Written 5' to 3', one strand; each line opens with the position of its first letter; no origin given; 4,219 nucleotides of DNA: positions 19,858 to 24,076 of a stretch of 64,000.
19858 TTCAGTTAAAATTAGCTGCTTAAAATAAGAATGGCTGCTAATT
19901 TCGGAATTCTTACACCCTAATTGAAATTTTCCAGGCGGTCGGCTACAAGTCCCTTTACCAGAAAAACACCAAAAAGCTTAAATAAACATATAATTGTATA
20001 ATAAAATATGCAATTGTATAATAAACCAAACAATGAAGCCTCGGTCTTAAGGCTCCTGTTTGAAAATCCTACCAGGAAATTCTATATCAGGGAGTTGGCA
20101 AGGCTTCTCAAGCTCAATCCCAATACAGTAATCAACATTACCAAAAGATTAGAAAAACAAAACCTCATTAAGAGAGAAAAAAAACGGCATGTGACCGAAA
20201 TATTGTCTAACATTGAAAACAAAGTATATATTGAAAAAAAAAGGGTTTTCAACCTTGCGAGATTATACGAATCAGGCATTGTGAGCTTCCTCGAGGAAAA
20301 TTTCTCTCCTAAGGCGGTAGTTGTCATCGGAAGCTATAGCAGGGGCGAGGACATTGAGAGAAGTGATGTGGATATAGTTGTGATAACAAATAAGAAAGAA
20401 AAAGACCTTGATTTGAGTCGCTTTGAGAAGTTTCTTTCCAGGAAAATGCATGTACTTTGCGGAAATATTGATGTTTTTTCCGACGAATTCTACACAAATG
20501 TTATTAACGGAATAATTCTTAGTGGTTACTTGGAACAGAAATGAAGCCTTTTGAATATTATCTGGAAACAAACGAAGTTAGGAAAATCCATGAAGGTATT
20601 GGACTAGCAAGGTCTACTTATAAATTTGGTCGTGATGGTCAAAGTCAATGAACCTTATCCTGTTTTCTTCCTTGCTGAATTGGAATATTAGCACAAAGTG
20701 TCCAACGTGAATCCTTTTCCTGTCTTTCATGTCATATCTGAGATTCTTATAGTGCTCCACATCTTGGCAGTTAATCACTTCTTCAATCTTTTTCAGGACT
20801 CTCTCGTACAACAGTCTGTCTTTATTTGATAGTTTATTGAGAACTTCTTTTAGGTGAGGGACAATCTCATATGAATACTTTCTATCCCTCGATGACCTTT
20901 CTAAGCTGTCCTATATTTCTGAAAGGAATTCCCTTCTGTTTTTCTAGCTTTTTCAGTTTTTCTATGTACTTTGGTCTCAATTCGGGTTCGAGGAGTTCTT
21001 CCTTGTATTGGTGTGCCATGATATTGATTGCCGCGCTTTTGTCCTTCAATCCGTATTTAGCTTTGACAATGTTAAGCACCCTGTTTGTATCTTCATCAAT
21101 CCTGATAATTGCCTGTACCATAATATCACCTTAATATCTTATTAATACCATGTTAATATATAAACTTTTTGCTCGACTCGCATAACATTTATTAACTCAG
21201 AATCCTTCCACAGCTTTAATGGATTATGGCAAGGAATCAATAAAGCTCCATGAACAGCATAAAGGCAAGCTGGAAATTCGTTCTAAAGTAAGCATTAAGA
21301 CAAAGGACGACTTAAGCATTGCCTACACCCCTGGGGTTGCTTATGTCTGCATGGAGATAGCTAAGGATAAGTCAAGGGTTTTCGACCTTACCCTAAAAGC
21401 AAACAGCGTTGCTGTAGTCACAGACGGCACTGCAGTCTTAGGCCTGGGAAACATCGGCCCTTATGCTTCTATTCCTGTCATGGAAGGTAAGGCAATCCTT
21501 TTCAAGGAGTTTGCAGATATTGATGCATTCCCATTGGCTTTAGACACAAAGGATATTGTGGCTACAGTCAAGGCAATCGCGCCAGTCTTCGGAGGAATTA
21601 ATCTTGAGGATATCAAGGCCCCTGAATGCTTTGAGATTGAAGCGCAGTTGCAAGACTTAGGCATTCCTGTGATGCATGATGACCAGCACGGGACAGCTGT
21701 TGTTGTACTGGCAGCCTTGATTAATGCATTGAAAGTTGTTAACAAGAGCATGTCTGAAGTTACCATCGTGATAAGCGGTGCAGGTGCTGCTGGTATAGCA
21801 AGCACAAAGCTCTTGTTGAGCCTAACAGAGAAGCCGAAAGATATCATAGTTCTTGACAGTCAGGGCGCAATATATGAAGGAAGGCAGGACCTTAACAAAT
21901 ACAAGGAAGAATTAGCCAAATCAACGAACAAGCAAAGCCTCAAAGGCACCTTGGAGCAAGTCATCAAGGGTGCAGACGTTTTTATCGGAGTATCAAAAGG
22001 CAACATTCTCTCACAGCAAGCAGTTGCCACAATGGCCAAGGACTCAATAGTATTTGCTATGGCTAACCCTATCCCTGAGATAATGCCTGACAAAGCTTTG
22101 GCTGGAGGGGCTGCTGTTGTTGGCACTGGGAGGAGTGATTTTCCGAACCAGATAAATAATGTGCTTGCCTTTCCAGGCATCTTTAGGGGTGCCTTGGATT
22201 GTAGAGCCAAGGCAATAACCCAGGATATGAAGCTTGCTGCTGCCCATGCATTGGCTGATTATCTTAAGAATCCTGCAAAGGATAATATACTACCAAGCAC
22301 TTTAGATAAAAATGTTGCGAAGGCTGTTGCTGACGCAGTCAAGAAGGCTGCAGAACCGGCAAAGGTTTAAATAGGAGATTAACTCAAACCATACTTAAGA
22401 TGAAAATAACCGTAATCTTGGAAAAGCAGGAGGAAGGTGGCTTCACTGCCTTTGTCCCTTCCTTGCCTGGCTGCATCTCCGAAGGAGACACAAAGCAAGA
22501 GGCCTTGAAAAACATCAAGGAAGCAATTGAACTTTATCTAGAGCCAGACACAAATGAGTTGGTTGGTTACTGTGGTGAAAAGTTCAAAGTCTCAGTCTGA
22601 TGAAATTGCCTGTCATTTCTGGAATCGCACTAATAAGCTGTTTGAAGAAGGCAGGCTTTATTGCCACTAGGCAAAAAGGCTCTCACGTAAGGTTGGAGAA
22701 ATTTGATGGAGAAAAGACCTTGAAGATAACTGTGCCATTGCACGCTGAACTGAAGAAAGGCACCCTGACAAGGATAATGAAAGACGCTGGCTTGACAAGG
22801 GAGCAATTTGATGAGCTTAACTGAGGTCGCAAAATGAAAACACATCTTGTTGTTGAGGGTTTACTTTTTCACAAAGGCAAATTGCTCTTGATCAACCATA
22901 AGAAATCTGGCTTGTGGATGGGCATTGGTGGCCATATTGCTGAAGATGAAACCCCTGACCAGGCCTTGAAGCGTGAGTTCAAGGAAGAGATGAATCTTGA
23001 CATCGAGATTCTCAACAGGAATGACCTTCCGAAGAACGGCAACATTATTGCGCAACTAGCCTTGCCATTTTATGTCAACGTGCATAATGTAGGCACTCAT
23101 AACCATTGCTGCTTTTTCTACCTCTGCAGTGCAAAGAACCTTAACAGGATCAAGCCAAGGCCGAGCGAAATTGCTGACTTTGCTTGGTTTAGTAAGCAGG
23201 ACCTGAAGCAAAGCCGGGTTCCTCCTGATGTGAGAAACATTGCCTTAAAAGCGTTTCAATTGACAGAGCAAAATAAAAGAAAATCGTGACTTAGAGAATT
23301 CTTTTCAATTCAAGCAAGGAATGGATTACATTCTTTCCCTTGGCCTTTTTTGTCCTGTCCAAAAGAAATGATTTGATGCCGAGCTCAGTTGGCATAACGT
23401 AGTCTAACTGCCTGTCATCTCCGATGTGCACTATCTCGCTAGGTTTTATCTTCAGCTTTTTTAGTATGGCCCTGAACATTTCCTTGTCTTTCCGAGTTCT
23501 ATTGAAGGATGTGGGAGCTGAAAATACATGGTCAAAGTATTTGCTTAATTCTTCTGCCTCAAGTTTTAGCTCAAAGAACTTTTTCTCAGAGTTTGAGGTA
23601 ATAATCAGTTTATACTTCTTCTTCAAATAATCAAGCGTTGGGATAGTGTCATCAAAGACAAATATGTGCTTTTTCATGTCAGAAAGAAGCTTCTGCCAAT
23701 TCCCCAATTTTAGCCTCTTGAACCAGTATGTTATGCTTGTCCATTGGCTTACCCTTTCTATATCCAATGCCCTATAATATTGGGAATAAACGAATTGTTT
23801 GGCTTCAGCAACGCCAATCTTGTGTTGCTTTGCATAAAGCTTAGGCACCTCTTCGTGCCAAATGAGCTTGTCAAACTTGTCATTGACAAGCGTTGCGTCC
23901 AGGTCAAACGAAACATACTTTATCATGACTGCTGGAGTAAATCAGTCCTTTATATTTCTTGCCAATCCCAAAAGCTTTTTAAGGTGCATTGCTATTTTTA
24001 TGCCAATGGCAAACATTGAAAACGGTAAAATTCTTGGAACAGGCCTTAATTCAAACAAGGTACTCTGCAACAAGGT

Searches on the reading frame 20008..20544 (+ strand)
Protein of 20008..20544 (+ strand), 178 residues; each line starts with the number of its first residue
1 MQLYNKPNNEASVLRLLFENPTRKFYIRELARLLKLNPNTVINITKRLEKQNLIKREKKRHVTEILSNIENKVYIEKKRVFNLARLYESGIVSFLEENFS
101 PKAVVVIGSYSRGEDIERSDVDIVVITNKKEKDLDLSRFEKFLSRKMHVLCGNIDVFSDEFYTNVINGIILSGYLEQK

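Call 22: search_protein_families(library=pfam, proteins=[window:20008-20544:+], max_evalue=0.01)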
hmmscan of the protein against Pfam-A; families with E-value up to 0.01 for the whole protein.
window:20008-20544:+ (178 aa): 11 families
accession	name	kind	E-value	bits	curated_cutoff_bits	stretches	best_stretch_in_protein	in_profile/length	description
PF01909.29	NTP_transf_2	-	6e-10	39.8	21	1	91-145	4-63/93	Nucleotidyltransferase domain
PF01047.28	MarR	-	1.2e-08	35.1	24.6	1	9-59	4-52/59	MarR family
PF18765.7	Polbeta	-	4e-08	33.7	26.9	1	91-145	3-57/93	Polymerase beta, Nucleotidyltransferase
PF12802.13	MarR_2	-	7.4e-05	23.3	27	1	9-58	6-54/61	MarR family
PF13412.12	HTH_24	-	0.00015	21.7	21.9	1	27-55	20-48/48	Winged helix-turn-helix DNA-binding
PF13545.12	HTH_Crp_2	-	0.00034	21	27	1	28-63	26-59/70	Crp-like helix-turn-helix domain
PF03445.19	DUF294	-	0.0017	18.7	21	1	98-148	46-96/138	Putative nucleotidyltransferase DUF294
PF25212.1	HVO_A0114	-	0.0026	17.9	27.6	0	26-63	38-75/84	HVO_A0114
PF03965.22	Penicillinase_R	-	0.0065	17.3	22.6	1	27-93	24-90/115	Penicillinase repressor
PF22600.2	MTPAP-like_central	-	0.0075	16.8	27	0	89-138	27-71/139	Poly(A) RNA polymerase, mitochondrial-like, central palm domain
PF01325.25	Fe_dep_repress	-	0.0076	16.9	26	0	28-62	26-60/60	Iron dependent repressor, N-terminal DNA binding domain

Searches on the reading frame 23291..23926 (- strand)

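Call 22: search_protein_families(library=pfam, proteins=[window:23291-23926:-], max_evalue=0.01)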
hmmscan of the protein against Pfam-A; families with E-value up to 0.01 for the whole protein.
window:23291-23926:- (211 aa): 4 families
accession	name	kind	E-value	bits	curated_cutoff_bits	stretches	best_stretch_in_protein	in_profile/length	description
PF00702.32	Hydrolase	-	3.2e-15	57.5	26.4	1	2-175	1-183/191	haloacid dehalogenase-like hydrolase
PF13419.12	HAD_2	-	1.6e-14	54.8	23.8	1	7-186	3-175/178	Haloacid dehalogenase-like hydrolase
PF06888.18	Put_Phosphatase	-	3.9e-06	26.9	27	1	85-143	67-128/234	Putative Phosphatase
PF13242.12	Hydrolase_like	-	0.00028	21.2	22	1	148-191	7-50/75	HAD-hyrolase-like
